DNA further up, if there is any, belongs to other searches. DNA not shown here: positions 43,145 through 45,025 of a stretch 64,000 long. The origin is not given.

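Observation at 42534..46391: Translationally coupled operon: membrane-anchored unknown protein plus two truncated MutS-like ABC ATPase paralogues (candidate uncharacterised system)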

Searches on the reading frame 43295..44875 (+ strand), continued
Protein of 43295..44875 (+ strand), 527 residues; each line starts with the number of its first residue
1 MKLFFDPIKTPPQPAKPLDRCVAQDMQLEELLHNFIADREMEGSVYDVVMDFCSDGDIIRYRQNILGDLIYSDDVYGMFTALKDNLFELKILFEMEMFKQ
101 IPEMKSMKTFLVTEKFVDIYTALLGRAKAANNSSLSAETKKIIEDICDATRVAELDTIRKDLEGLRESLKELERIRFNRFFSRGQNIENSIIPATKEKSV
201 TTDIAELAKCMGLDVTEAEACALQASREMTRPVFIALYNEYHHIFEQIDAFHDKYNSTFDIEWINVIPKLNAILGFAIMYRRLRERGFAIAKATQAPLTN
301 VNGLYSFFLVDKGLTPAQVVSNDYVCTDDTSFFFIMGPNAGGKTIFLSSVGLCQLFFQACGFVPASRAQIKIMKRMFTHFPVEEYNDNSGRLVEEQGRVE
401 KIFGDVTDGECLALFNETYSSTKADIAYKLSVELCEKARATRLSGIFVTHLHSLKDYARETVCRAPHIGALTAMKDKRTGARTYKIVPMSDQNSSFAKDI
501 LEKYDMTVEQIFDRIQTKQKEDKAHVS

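Call 90: find_encoding_contigs(protein=P0031, flank=5000, max_places=1)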
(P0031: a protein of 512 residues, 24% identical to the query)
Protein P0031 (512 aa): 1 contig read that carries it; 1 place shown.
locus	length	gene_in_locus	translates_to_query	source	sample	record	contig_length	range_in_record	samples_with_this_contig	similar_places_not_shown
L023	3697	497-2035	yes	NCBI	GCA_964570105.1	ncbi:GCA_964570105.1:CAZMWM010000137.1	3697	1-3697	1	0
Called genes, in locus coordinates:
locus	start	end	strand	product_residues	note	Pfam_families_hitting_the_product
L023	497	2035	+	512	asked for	PF00488:MutS_V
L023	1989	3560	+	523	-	PF00488:MutS_V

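Call 93: search_protein_families(library=ncbifam, proteins=[L007:6001-7545:+, L007:7541-9133:+, L005:6001-7638:+], max_evalue=0.00001)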
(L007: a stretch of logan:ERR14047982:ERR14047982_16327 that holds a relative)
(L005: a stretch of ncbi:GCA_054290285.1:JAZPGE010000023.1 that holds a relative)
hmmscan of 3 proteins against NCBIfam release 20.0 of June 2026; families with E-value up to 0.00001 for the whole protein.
L007:6001-7545:+ (515 aa): 4 families
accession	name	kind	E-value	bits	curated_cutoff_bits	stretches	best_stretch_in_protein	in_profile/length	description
NF003810.1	PRK05399.1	equivalog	2.4e-15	56.3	480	1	282-451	561-729/793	DNA mismatch repair protein MutS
TIGR01070.1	mutS1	equivalog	3.4e-14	52.2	641.7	1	310-461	579-730/840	DNA mismatch repair protein MutS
TIGR01069.2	mutS2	equivalog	1.2e-11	43.7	400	1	284-451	292-453/790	endonuclease MutS2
NF052383.1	ATPase_KamC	equivalog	3.9e-11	42.4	300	1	326-450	306-431/508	lysine 5,6-aminomutase reactivase ATPase KamC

L007:7541-9133:+ (531 aa): 4 families
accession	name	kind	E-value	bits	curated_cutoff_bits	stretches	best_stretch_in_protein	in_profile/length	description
NF003810.1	PRK05399.1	equivalog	4e-18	65.5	480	1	359-503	587-729/793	DNA mismatch repair protein MutS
NF052383.1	ATPase_KamC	equivalog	5.1e-18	65.1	300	1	377-504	309-433/508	lysine 5,6-aminomutase reactivase ATPase KamC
TIGR01069.2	mutS2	equivalog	1.5e-16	59.9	400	1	332-503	292-453/790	endonuclease MutS2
TIGR01070.1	mutS1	equivalog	1.3e-14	53.5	641.7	1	361-503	580-718/840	DNA mismatch repair protein MutS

L005:6001-7638:+ (546 aa): 4 families
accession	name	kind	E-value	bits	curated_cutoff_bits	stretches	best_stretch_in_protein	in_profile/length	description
NF003810.1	PRK05399.1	equivalog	9.3e-23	80.8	480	1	304-533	549-776/793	DNA mismatch repair protein MutS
TIGR01070.1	mutS1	equivalog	3.9e-21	75.1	641.7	1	345-491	579-726/840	DNA mismatch repair protein MutS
TIGR01069.2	mutS2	equivalog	6e-21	74.5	400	1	292-545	269-510/790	endonuclease MutS2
NF052383.1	ATPase_KamC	equivalog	5.7e-20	71.6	300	1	312-484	261-433/508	lysine 5,6-aminomutase reactivase ATPase KamC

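Call 101: search_protein_families(library=phrogs, proteins=[window:43295-44875:+], max_evalue=0.01)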
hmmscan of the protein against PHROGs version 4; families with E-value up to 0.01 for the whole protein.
window:43295-44875:+ (527 aa): 2 families
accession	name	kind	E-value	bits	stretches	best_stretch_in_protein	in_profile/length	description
phrog_30120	-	unknown function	3.2e-12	46.4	1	313-461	325-474/858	-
phrog_8439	-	unknown function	1.8e-10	40.6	1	310-457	585-731/853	-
